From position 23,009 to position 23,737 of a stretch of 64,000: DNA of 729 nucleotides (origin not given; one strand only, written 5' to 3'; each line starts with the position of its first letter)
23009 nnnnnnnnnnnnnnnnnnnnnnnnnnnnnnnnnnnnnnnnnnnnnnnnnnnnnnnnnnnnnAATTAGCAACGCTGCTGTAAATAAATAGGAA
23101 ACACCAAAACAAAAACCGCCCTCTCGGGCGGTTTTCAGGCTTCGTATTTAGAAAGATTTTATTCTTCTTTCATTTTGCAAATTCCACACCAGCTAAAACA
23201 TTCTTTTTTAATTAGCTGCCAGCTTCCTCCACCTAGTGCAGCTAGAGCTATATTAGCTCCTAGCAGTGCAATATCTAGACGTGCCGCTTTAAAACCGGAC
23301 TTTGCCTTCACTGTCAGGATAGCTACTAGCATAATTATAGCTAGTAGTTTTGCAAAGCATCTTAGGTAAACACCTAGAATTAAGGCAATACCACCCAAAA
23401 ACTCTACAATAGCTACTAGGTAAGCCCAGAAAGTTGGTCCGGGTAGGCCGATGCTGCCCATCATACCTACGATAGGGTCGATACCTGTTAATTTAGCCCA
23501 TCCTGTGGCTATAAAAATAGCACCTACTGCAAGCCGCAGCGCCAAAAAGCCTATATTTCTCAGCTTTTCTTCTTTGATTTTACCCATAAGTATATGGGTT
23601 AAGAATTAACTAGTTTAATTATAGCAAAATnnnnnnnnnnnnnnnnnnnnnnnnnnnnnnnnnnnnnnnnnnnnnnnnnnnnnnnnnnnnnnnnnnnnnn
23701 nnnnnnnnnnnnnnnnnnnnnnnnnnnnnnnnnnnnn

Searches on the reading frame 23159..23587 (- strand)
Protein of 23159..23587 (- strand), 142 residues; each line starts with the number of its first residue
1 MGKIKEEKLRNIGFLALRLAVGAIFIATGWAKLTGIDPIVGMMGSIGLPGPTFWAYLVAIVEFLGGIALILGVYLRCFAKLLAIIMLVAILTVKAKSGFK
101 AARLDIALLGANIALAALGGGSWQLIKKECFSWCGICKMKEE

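Call 32: search_protein_families(library=pfam, proteins=[window:23159-23587:-], max_evalue=0.00001)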
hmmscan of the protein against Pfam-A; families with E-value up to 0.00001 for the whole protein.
window:23159-23587:- (142 aa): 2 families
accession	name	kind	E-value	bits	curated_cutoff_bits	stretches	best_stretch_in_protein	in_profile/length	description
PF07681.17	DoxX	-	6.9e-23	81.5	23.6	1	14-94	2-84/85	DoxX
PF07291.16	MauE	-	3.2e-06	27.9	27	1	14-90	5-83/128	Methylamine utilisation protein MauE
